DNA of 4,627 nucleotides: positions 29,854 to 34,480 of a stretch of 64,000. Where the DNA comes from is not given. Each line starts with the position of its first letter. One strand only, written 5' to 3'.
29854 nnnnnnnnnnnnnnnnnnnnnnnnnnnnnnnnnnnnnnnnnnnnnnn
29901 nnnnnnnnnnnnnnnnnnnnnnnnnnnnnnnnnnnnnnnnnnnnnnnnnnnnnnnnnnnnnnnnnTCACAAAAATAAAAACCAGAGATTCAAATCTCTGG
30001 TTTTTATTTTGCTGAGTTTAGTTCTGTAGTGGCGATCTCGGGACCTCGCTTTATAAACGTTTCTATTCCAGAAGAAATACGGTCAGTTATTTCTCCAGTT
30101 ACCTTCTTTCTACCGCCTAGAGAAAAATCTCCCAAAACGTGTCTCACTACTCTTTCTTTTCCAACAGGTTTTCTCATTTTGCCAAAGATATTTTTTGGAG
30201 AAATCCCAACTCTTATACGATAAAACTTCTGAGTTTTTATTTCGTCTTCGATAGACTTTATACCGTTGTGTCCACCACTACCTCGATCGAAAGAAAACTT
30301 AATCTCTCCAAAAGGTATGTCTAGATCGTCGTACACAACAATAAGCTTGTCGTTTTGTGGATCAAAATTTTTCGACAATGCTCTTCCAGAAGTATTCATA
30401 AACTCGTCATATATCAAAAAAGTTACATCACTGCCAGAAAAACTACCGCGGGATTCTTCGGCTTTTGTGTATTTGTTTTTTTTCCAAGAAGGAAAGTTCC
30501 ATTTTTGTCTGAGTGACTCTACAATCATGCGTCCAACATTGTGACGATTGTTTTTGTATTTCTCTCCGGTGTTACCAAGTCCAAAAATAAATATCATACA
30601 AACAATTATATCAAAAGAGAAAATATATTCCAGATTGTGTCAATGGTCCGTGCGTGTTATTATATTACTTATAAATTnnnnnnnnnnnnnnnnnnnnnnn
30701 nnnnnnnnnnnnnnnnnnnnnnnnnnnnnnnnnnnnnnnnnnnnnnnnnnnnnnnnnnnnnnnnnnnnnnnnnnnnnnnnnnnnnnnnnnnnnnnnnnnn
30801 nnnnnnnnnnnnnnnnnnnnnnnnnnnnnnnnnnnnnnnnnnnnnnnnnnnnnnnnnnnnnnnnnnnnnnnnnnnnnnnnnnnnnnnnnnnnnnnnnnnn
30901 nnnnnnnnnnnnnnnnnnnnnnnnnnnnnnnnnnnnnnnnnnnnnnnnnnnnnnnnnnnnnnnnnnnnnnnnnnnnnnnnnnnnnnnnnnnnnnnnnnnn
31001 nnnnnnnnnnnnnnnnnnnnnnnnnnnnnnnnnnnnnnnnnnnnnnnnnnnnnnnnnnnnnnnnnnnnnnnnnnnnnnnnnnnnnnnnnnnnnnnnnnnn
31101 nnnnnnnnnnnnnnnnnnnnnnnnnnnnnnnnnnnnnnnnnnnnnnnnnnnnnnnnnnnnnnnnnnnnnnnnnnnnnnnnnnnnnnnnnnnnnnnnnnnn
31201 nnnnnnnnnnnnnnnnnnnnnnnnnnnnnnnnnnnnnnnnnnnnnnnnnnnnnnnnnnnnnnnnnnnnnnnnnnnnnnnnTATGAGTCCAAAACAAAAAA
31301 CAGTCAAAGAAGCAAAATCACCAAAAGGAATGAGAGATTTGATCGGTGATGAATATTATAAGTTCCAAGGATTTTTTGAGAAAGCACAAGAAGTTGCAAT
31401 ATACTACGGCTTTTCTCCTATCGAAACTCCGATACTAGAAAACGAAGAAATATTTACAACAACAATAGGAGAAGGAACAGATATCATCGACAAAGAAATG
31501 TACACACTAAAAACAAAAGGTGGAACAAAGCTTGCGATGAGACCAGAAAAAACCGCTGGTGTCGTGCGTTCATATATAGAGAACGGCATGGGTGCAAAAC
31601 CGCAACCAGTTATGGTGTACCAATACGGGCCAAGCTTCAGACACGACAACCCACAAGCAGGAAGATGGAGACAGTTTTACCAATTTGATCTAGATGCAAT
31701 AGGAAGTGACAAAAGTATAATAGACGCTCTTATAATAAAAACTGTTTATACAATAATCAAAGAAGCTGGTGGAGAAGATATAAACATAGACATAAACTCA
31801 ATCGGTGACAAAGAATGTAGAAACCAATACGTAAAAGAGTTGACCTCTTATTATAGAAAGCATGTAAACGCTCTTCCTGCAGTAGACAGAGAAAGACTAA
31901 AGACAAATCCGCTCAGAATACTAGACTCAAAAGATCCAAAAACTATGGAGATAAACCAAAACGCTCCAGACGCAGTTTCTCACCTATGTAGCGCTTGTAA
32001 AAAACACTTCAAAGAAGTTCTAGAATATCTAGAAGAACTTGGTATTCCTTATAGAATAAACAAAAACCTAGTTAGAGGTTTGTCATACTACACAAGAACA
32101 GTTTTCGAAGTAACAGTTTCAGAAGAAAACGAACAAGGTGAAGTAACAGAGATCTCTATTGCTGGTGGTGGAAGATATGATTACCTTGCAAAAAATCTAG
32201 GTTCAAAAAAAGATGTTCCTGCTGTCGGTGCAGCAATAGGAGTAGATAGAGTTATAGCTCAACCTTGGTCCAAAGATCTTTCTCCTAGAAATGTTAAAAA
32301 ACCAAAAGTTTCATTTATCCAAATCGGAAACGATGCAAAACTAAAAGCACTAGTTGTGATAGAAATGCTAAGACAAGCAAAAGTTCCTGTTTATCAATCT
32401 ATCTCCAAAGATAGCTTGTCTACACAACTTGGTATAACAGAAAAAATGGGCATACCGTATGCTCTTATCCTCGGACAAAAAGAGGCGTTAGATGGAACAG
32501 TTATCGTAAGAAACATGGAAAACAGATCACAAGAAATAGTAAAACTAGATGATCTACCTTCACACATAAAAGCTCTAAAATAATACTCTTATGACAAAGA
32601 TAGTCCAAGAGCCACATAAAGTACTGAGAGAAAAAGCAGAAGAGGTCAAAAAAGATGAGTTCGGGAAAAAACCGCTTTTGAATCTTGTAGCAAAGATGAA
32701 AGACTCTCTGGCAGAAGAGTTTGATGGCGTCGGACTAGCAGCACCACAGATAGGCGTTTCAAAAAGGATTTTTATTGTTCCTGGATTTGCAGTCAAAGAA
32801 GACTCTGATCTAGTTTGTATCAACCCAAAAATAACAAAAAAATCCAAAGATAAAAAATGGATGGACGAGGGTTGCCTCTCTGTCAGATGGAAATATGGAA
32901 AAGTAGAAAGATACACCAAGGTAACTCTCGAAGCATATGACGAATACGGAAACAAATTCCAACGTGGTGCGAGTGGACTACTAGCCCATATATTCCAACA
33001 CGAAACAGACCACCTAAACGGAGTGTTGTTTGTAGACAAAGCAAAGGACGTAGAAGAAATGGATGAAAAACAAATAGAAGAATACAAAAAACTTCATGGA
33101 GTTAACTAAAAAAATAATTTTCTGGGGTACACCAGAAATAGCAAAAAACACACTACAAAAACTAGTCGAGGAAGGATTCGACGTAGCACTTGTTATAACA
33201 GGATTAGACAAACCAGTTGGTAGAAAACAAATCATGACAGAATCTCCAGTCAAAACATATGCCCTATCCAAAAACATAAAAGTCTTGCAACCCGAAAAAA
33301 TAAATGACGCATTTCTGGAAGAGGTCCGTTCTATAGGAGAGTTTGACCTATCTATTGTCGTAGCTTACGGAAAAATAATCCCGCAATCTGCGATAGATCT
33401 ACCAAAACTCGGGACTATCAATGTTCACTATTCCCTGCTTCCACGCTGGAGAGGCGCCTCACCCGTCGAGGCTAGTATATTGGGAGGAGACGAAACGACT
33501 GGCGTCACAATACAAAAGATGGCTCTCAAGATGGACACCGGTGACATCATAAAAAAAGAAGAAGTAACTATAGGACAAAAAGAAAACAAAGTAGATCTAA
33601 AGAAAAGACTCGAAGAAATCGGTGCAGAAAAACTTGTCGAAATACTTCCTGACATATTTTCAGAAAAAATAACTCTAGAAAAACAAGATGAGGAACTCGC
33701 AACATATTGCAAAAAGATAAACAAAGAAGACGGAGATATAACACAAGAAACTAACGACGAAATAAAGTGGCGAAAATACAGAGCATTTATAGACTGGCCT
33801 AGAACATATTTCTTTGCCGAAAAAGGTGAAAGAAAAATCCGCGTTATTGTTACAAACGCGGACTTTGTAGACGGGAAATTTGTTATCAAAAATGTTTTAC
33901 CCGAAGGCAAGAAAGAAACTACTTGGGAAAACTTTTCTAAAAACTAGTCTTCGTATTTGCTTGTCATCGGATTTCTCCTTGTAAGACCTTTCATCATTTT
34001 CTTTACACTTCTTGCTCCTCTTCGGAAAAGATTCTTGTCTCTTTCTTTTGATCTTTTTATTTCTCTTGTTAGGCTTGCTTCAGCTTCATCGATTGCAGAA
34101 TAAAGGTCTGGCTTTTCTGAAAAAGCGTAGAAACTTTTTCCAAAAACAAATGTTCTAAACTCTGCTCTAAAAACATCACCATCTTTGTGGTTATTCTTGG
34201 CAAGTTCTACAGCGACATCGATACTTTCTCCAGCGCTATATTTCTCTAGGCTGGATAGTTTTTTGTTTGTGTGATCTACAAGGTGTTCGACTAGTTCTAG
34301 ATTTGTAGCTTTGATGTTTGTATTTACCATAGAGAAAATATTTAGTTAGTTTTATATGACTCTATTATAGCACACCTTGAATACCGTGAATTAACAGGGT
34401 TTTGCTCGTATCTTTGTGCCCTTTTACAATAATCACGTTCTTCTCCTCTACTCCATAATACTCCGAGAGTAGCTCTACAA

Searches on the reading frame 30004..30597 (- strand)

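Call 54: search_protein_families(library=pfam, proteins=[window:30004-30597:-], max_evalue=0.0001)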
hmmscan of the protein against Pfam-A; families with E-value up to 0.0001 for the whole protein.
window:30004-30597:- (197 aa): 1 family
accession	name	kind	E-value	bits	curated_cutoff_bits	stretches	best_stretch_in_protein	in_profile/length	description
PF01195.25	Pept_tRNA_hydro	-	2.4e-44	151.8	27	1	4-192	2-181/183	Peptidyl-tRNA hydrolase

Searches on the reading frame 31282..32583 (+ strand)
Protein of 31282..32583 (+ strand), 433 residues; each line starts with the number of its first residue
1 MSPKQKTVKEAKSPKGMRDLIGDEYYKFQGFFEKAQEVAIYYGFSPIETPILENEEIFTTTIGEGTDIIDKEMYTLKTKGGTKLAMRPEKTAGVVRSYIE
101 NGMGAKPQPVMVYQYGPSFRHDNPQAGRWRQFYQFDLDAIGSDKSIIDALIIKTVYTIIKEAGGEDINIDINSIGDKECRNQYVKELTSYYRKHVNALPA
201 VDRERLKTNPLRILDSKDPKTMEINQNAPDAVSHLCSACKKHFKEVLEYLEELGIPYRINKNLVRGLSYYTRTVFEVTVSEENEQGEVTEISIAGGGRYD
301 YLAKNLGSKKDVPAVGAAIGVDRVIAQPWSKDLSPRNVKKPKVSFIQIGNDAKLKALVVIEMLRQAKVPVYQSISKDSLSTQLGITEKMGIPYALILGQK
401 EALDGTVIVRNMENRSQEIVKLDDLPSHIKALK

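Call 54: search_protein_families(library=pfam, proteins=[window:31282-32583:+], max_evalue=0.0001)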
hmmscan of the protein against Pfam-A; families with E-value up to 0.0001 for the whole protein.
window:31282-32583:+ (433 aa): 3 families
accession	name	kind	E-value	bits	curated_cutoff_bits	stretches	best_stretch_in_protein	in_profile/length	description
PF13393.11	tRNA-synt_His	-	2.1e-28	99.9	25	1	16-324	1-308/308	Histidyl-tRNA synthetase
PF00587.30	tRNA-synt_2b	-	2.8e-14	54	29.3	1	74-326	1-173/179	tRNA synthetase class II core domain (G, H, P, S and T)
PF03129.25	HGTP_anticodon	-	4.4e-13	49.6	21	1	343-431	2-93/94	Anticodon binding domain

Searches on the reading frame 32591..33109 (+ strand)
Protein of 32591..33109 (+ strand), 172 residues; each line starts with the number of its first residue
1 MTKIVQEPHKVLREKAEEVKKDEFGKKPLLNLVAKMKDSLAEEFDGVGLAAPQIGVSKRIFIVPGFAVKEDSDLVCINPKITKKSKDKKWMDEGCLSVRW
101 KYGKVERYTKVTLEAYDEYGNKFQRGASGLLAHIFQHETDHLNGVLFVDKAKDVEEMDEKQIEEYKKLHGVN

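Call 54: search_protein_families(library=pfam, proteins=[window:32591-33109:+], max_evalue=0.0001)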
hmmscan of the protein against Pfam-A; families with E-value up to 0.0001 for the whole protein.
window:32591-33109:+ (172 aa): 1 family
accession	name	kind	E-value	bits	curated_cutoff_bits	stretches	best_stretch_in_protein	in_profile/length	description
PF01327.26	Pep_deformylase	-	2e-48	164.3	22.8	1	1-155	1-154/156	Polypeptide deformylase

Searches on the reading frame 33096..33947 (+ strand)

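Call 55: search_protein_families(library=pfam, proteins=[window:33096-33947:+], max_evalue=0.0001)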
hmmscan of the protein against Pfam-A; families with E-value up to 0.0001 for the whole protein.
window:33096-33947:+ (283 aa): 1 family
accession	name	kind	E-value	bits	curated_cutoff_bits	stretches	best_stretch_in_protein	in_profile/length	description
PF00551.24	Formyl_trans_N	-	2.1e-35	122.6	26.1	1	6-183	2-180/181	Formyl transferase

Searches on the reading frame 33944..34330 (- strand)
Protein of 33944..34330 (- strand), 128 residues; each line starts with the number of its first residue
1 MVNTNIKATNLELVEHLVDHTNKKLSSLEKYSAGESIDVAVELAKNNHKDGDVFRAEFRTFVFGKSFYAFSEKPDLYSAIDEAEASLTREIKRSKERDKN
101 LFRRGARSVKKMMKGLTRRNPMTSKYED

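Call 55: search_protein_families(library=pfam, proteins=[window:33944-34330:-], max_evalue=0.0001)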
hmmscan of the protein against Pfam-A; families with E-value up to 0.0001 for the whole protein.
window:33944-34330:- (128 aa): 1 family
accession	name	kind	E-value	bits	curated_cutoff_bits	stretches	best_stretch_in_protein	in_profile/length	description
PF02482.25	Ribosomal_S30AE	-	1.5e-14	54.9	23.7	1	5-98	2-87/88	Sigma 54 modulation protein / S30EA ribosomal protein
